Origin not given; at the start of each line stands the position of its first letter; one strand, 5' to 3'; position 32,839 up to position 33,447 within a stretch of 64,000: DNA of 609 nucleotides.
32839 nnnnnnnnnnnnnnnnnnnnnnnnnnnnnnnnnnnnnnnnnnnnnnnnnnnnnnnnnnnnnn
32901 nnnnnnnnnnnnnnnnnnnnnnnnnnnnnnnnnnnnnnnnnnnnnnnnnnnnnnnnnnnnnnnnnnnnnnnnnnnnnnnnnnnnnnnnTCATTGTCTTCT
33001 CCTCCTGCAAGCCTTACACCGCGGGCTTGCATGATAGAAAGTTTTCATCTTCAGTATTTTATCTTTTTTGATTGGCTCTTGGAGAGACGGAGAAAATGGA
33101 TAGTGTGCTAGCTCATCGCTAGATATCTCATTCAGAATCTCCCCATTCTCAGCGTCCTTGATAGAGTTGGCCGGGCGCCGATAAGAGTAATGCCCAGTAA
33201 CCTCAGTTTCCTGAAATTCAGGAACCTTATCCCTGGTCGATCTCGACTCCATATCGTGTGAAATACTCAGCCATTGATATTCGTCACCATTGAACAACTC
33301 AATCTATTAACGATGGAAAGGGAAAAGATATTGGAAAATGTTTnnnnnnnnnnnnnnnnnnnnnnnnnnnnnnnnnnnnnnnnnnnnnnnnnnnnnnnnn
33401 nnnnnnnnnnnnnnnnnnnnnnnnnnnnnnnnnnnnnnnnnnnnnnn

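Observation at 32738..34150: Heliorhodopsin in a three-gene operon with two small partner proteins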

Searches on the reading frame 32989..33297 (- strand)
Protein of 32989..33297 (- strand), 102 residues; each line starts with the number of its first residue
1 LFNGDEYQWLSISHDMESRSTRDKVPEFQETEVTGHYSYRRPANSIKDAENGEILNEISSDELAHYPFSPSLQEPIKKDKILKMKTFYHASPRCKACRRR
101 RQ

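Call 3: search_protein_families(library=pfam, proteins=[window:32989-33297:-], max_evalue=0.1)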
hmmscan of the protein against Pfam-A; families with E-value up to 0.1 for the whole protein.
window:32989-33297:- (102 aa): 0 families

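Call 4: search_protein_families(library=ncbifam, proteins=[window:32989-33297:-], max_evalue=0.1)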
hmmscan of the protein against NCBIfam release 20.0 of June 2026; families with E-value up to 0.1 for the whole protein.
window:32989-33297:- (102 aa): 0 families

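Call 28: search_protein_families(library=pfam, proteins=[window:32989-33297:-], max_evalue=10)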
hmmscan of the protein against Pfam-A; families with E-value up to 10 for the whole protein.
window:32989-33297:- (102 aa): 1 family
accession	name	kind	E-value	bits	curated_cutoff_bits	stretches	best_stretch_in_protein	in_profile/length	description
PF10813.13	Herpesvir_UL11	-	2.1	8.6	21.2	1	40-56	9-24/32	Herpesvirus UL11 homologue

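Call 32: search_protein_representatives(protein=window:32989-33297:-)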
Query: 102 residues. Proteins with E-value up to 0.001 (for the whole library): 27; up to 1e-10: 1; up to 1e-30: 0. The best 27 are listed.
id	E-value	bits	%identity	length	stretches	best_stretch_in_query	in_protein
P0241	1.5e-13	67.1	30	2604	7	41-79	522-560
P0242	5.3e-06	42.9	46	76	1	18-74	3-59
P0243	3.5e-05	40.3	42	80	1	21-87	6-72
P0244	6.4e-05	39.4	43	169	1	18-85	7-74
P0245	6.7e-05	39.4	44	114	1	18-67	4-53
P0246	8.1e-05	39.1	44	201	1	19-68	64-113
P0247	8.8e-05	39.0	48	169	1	23-72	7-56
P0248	1.0e-04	38.8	48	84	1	22-67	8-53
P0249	1.5e-04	38.3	40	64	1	19-70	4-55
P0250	2.3e-04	37.7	38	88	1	19-90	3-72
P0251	2.6e-04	37.5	49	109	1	21-67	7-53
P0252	3.0e-04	37.3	38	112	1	19-88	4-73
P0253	3.3e-04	37.2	43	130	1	21-73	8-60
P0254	3.3e-04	37.2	40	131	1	25-89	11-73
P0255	3.6e-04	37.1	35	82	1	25-81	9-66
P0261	6.4e-04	36.2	42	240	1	21-90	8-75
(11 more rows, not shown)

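Call 61: search_protein_families(library=ncbifam, proteins=[P0261, P0247, P0244], max_evalue=0.001)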
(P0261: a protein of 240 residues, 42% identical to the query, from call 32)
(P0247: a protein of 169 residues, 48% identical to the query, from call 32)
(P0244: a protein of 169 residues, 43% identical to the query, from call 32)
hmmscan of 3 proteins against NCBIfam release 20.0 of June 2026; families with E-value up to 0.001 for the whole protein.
P0261 (240 aa): 1 family
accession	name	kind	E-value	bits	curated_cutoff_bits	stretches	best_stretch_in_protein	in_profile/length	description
NF045676.1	FeExpMbfA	equivalog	1.1e-05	25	450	0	104-225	147-262/318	iron exporter MbfA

P0247 (169 aa): 0 families

P0244 (169 aa): 0 families

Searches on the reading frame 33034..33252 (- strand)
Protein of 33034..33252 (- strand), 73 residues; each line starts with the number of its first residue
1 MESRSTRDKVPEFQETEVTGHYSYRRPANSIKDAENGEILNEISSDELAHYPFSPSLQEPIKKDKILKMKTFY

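Call 66: find_homologous_proteins(query=window:33034-33252:-, max_evalue=0.01)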
Query seq(73 aa): no candidate shares three 5-residue words with the query. No homologue found.
